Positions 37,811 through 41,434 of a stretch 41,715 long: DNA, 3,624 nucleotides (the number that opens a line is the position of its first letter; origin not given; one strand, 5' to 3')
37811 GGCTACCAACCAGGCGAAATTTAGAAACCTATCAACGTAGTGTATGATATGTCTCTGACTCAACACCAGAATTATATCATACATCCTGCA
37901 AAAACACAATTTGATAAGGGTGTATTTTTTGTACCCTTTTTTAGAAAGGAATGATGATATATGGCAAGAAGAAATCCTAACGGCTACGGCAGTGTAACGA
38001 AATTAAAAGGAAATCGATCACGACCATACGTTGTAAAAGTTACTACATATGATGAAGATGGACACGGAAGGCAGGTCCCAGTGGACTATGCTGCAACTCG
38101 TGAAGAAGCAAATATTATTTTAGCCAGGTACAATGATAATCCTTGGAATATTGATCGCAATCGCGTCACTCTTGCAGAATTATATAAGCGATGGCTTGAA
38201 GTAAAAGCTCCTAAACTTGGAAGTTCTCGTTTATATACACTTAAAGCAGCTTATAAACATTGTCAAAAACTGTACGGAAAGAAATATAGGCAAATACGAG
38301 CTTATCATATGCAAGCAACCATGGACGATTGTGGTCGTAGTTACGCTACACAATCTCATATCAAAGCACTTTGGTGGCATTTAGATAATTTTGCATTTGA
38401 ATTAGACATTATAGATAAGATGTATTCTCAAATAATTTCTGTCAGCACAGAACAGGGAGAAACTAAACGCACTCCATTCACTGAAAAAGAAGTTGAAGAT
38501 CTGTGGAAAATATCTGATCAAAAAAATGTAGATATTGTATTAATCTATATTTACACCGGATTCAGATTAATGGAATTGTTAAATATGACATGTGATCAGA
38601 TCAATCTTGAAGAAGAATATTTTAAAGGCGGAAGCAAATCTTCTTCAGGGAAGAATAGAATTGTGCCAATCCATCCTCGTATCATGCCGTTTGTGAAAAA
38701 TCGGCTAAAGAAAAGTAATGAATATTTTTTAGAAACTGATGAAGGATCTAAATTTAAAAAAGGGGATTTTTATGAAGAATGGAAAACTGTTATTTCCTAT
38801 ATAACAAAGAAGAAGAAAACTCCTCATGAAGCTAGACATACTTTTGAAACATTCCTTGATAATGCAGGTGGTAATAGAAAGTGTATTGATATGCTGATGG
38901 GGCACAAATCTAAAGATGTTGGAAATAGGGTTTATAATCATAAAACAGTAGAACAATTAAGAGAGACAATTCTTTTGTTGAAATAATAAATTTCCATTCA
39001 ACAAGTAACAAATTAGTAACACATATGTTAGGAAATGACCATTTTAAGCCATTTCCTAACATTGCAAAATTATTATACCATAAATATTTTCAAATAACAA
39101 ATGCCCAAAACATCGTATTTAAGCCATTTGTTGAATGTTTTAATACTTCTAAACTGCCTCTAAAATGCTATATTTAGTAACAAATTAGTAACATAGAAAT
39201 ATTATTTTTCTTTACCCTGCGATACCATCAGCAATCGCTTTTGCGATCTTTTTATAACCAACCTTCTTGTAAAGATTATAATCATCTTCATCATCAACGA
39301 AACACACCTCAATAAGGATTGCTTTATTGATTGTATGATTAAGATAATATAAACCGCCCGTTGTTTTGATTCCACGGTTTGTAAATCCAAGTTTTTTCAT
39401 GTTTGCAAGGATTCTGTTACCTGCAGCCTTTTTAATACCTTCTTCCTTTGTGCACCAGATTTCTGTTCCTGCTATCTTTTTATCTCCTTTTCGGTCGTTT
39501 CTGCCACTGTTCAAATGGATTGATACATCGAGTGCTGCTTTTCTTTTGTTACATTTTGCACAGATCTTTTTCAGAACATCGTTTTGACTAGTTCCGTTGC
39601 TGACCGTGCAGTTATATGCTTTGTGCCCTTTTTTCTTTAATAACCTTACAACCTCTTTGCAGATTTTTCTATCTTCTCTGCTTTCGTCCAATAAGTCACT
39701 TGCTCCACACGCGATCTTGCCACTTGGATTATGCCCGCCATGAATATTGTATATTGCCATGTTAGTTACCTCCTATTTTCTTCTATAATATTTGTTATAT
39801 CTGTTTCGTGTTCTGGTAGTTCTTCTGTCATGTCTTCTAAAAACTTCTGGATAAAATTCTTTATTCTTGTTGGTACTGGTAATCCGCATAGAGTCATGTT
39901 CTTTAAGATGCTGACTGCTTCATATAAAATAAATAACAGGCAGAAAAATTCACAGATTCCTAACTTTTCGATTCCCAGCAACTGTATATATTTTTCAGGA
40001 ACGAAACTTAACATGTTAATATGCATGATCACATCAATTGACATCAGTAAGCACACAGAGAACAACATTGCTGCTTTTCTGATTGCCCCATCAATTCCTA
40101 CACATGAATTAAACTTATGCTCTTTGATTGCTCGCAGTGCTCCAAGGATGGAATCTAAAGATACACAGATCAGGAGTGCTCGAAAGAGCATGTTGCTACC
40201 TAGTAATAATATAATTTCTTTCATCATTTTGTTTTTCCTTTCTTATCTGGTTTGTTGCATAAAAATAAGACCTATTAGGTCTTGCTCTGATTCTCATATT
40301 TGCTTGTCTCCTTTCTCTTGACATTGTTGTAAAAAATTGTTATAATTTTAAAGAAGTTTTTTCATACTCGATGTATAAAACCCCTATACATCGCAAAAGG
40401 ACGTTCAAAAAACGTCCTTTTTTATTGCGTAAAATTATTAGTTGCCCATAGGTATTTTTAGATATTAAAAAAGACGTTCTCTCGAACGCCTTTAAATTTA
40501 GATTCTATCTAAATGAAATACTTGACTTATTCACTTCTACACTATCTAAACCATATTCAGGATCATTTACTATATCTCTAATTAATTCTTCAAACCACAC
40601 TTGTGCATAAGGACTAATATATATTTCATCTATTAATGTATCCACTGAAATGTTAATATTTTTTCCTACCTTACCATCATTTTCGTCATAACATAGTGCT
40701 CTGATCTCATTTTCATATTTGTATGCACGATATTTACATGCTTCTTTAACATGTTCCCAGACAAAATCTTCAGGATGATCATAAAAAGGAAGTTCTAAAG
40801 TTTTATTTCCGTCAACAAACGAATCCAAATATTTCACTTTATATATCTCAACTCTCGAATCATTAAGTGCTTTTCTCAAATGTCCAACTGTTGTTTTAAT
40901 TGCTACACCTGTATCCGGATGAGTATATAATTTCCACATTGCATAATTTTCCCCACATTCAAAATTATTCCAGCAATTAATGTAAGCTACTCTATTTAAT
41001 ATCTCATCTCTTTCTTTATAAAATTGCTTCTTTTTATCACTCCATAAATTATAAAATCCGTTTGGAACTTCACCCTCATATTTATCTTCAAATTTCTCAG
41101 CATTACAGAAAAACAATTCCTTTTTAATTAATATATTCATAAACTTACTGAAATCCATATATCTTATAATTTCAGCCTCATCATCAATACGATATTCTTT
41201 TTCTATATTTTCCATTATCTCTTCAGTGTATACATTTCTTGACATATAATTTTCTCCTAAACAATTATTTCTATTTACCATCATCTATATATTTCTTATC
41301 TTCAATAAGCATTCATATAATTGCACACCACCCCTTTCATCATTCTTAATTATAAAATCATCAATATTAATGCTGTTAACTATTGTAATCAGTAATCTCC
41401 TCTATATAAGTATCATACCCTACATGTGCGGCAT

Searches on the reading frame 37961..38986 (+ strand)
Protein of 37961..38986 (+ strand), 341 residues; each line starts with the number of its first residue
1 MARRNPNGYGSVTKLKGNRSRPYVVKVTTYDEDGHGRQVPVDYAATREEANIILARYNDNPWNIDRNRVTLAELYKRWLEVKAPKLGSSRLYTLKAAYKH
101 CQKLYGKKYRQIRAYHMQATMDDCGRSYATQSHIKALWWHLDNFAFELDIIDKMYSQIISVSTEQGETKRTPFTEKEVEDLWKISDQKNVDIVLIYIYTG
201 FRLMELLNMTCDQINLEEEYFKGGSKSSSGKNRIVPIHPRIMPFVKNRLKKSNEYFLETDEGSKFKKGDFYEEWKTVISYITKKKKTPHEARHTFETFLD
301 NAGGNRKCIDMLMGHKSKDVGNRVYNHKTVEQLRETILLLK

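Call 8: search_protein_families(library=pfam, proteins=[window:37961-38986:+], max_evalue=0.01)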
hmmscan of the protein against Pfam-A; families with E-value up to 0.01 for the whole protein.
window:37961-38986:+ (341 aa): 1 family
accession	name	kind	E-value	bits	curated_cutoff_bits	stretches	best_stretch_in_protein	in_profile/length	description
PF00589.27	Phage_integrase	-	1.6e-18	67.5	27.1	1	173-330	3-170/172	Phage integrase family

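Call 83: search_protein_families(library=ncbifam, proteins=[window:37961-38986:+], max_evalue=0.001)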
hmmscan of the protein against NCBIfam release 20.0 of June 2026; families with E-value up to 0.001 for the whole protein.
window:37961-38986:+ (341 aa): 7 families
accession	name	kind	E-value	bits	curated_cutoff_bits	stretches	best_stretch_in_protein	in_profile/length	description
NF040815.2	recomb_XerA_Arch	equivalog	4.2e-18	65.8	220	1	126-335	53-261/263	site-specific tyrosine recombinase/integron integrase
TIGR02225.1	recomb_XerD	equivalog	1e-12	48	329.6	1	143-337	75-283/290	site-specific tyrosine recombinase XerD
TIGR02224.1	recomb_XerC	equivalog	6.3e-11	42.2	335.15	1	173-335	107-284/295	tyrosine recombinase XerC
NF001399.0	PRK00283.1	subfamily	8.7e-11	41.6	279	1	173-336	114-291/300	tyrosine recombinase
TIGR02249.1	integrase_gron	subfamily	5e-08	32.7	265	0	169-258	96-186/315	integron integrase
NF003462.0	PRK05084.1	equivalog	6.4e-08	31.7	267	1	181-336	189-352/360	tyrosine recombinase XerS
NF040693.1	recomb_GmtY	equivalog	0.00041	19.7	340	0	286-336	391-440/441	gamma-mobile-trio recombinase GmtY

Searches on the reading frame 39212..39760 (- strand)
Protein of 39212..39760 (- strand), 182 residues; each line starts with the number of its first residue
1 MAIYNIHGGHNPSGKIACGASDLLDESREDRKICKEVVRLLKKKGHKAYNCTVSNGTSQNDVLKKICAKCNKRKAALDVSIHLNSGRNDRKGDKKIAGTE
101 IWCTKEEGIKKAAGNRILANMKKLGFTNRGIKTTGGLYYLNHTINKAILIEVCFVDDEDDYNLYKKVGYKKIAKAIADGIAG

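Call 8: search_protein_families(library=pfam, proteins=[window:39212-39760:-], max_evalue=0.01)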
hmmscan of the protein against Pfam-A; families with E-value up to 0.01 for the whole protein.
window:39212-39760:- (182 aa): 1 family
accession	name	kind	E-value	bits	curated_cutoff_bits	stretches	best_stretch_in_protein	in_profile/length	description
PF01520.23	Amidase_3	-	1.2e-23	84.5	27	1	7-181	7-173/174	N-acetylmuramoyl-L-alanine amidase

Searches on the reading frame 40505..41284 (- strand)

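Call 8: search_protein_families(library=pfam, proteins=[window:40505-41284:-], max_evalue=0.01)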
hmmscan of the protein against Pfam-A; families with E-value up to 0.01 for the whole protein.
window:40505-41284:- (259 aa): 1 family
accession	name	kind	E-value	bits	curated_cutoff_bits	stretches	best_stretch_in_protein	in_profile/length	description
PF11185.13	DUF2971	-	3.8e-06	28.6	22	1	116-195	1-88/89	Protein of unknown function (DUF2971)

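Call 81: search_protein_families(library=padloc, proteins=[window:40505-41284:-], max_evalue=0.001)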
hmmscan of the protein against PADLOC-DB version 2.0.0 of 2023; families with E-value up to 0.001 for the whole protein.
window:40505-41284:- (259 aa): 4 families
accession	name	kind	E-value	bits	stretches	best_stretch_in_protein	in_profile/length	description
PDLC04993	PDC-S31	-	4.6e-20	69.9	1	32-230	10-210/245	-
PDLC04991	PDC-S31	-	4.7e-10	37.5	1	44-256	11-195/208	-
PDLC04994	PDC-S31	-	1.3e-06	26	0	112-221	131-229/273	-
PDLC04990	PDC-S31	-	0.00089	17.1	0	40-91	10-62/259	-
